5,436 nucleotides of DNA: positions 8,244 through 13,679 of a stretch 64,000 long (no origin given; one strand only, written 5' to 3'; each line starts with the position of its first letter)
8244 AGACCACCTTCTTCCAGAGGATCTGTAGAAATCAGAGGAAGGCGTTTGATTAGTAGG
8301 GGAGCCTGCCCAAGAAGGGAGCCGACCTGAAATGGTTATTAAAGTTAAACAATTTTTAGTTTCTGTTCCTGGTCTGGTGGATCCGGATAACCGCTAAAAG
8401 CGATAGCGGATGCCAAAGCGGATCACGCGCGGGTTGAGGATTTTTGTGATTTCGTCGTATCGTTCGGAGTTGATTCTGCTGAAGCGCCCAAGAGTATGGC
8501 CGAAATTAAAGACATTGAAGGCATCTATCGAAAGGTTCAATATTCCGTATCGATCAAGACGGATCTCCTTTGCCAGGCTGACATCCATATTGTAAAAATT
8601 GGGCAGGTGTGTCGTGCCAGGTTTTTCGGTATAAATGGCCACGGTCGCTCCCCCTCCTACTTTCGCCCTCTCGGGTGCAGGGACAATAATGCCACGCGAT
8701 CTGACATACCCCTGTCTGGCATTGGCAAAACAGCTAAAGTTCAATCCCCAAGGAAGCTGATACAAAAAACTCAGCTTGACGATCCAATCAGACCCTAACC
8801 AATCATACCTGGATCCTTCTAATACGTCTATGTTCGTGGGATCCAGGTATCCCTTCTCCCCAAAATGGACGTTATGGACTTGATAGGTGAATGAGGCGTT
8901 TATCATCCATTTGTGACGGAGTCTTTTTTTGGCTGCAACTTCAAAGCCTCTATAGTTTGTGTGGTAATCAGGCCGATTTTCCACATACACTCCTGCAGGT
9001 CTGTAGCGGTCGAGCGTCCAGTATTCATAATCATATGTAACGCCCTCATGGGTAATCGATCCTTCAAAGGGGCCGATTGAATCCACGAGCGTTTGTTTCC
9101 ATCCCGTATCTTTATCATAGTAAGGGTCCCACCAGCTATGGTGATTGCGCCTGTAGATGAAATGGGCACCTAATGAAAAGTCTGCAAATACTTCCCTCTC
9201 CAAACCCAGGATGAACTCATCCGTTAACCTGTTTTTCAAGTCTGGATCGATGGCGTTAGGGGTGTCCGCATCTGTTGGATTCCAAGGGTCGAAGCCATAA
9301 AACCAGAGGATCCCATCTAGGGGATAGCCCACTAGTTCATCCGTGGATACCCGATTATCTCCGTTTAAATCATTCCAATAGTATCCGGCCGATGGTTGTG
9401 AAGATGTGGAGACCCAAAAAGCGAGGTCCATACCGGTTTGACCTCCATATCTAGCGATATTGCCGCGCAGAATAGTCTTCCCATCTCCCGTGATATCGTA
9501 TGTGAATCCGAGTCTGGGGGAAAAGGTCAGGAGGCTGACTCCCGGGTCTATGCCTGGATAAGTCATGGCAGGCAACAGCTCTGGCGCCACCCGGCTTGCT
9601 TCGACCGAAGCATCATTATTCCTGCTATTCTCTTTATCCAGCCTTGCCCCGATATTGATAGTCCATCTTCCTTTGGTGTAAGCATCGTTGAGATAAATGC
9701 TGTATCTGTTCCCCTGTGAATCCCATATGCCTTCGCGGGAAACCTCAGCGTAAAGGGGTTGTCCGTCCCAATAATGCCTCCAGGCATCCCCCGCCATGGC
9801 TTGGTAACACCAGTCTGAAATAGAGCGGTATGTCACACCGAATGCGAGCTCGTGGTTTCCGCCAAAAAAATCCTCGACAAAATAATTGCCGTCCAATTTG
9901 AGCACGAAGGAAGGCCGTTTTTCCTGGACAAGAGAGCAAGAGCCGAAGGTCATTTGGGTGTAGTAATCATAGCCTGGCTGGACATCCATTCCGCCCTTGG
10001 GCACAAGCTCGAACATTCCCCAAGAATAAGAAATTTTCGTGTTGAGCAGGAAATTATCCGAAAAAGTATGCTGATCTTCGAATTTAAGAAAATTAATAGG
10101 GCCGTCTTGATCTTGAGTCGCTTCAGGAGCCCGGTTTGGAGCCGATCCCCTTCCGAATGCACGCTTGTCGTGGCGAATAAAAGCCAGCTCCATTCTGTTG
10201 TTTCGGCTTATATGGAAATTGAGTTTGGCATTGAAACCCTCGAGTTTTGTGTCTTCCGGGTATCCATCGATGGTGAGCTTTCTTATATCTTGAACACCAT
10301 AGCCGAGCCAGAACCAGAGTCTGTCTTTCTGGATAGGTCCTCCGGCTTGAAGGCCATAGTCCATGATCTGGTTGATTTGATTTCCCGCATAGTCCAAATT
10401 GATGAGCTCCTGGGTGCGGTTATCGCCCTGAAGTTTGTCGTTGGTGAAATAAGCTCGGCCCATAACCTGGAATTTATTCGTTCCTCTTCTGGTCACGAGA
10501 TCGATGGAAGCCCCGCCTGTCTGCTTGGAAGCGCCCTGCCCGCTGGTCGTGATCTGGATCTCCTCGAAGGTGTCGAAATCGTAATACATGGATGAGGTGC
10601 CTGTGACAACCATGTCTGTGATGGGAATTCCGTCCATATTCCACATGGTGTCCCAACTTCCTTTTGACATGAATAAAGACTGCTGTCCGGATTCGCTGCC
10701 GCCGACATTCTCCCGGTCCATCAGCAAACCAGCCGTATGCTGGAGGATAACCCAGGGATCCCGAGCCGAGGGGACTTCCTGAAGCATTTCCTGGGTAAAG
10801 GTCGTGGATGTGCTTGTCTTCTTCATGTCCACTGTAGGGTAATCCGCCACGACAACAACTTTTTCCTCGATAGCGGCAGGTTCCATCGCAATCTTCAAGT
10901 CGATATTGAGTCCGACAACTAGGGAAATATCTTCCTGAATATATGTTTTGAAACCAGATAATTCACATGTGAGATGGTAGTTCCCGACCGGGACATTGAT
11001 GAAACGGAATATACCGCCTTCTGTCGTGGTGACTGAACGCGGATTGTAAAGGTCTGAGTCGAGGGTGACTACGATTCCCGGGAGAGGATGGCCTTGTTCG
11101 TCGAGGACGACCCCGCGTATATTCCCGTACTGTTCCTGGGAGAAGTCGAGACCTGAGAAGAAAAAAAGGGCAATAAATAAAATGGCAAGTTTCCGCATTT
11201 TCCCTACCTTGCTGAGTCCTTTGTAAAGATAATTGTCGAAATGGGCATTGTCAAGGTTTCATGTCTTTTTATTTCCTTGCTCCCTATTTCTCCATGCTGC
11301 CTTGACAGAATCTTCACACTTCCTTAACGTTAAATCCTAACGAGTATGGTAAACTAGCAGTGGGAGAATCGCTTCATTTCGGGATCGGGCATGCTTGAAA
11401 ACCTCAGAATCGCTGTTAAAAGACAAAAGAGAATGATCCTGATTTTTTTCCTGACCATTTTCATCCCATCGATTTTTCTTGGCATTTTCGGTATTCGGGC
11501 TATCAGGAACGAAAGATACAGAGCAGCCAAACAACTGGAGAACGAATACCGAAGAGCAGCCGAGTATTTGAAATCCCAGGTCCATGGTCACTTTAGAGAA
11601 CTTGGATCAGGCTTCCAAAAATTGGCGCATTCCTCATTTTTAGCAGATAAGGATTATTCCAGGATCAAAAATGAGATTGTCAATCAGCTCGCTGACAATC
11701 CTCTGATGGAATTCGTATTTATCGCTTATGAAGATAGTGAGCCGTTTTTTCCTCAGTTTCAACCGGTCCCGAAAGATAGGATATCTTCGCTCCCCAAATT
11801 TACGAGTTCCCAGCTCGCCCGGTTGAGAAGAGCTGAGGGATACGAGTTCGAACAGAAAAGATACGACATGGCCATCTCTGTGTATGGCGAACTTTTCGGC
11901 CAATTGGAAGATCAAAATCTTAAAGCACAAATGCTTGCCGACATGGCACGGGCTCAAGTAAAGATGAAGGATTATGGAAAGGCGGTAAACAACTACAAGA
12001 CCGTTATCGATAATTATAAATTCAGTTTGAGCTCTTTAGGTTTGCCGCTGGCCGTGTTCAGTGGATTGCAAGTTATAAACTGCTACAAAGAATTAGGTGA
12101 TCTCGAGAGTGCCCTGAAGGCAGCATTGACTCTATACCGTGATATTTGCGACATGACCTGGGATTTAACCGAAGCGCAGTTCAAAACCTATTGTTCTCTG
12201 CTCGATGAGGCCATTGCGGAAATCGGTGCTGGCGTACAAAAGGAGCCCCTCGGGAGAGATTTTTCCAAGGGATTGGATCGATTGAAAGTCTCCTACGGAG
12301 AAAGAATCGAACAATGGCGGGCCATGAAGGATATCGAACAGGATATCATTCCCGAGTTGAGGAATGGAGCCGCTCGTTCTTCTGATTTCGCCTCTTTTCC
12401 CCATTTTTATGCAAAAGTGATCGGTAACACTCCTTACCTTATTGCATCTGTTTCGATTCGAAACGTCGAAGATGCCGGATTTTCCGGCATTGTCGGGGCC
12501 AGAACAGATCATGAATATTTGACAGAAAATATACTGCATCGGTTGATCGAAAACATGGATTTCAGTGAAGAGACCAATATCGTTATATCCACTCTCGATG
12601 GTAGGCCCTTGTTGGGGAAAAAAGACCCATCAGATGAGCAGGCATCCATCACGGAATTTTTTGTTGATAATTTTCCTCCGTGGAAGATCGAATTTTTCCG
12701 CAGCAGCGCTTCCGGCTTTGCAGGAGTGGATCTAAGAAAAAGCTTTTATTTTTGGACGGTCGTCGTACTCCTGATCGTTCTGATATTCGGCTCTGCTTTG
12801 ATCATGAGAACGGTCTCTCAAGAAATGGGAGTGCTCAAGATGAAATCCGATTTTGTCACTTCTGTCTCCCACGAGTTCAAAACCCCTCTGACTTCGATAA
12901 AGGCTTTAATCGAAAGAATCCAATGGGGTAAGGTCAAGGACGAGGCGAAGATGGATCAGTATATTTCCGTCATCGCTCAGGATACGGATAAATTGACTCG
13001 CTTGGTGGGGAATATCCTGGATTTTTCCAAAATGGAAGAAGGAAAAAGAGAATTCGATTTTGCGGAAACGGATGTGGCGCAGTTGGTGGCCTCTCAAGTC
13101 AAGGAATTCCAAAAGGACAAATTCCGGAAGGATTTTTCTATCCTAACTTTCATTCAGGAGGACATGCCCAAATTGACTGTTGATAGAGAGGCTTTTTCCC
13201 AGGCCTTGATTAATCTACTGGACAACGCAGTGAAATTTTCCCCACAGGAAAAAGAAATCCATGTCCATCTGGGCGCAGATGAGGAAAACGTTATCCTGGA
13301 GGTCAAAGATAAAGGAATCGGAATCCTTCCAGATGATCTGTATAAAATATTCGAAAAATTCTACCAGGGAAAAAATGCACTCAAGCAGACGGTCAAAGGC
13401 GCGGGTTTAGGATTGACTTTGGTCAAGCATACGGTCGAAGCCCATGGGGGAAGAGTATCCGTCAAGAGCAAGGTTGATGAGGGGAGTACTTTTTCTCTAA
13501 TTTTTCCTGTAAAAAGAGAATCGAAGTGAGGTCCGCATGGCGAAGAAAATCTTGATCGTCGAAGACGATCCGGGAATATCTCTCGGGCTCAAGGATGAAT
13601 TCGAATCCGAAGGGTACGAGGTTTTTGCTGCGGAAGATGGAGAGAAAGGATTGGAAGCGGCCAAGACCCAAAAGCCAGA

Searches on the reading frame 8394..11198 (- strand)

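Call 6: search_protein_families(library=ncbifam, proteins=[window:8394-11198:-], max_evalue=0.1)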
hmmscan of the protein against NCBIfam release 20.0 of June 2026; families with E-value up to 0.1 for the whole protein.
window:8394-11198:- (934 aa): 1 family
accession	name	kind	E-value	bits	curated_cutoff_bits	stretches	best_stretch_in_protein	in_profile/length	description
NF052345.1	S_layer_anammox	exception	7.2e-08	30.3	1400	1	22-134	1310-1420/1596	Kustd1514 family S-layer glycoprotein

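Call 33: search_protein_families(library=pfam, proteins=[window:8394-11198:-], max_evalue=0.001)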
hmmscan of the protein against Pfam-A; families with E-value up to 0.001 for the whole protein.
window:8394-11198:- (934 aa): 3 families
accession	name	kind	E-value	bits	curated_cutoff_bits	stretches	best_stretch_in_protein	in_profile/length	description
PF25183.1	OMP_b-brl_4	-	3.1e-27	95.8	30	2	318-822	153-684/838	Outer membrane beta barrel domain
PF13620.12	CarboxypepD_reg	-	7e-15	55.6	32.3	1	27-105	2-81/82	Carboxypeptidase regulatory-like domain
PF13715.12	CarbopepD_reg_2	-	1.1e-08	35.4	32.2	1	27-117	1-88/88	CarboxypepD_reg-like domain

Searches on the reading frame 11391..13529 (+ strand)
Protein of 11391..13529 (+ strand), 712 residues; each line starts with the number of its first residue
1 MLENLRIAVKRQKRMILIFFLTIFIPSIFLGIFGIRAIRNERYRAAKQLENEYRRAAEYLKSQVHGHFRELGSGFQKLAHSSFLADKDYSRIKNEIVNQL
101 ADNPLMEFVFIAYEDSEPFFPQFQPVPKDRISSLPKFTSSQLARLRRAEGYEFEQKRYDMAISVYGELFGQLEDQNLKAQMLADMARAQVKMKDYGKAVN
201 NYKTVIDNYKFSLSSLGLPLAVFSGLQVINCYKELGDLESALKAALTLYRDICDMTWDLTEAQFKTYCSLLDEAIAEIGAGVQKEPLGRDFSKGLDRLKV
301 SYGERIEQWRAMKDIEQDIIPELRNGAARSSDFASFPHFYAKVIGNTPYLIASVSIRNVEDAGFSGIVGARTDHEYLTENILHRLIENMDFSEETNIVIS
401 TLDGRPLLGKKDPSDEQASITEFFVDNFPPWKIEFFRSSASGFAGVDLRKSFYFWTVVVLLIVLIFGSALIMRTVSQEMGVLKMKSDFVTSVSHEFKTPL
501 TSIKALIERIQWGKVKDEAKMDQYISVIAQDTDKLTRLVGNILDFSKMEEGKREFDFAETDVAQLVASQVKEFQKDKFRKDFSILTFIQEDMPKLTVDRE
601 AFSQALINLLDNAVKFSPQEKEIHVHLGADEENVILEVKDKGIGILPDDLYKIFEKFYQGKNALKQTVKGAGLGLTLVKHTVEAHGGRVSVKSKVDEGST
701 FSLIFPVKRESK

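Call 4: search_protein_families(library=pfam, proteins=[window:11391-13529:+], max_evalue=0.1)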
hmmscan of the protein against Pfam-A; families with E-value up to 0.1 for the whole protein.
window:11391-13529:+ (712 aa): 8 families
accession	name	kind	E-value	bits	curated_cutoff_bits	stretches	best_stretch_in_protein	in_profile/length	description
PF02518.31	HATPase_c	-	3.3e-27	95.6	26.4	1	598-708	2-110/111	Histidine kinase-, DNA gyrase B-, and HSP90-like ATPase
PF00512.31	HisKA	-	1.4e-15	57.5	26.9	1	484-551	1-66/66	His Kinase A (phospho-acceptor) domain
PF14501.12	HATPase_c_5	-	1.3e-05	25.5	22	1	600-694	4-91/102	GHKL domain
PF14938.12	SNAP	-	0.0055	16.6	25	1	147-209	120-185/282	Soluble NSF attachment protein, SNAP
PF13589.12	HATPase_c_3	-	0.0064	17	25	1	602-675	3-77/137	Histidine kinase-, DNA gyrase B-, and HSP90-like ATPase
PF13424.12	TPR_12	-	0.015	16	30.1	1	148-210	10-76/77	Tetratricopeptide repeat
PF13414.12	TPR_11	-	0.029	14.5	26.8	0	190-206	5-21/42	TPR repeat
PF13581.12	HATPase_c_2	-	0.035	14.5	27.4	1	605-685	39-112/127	Histidine kinase-like ATPase domain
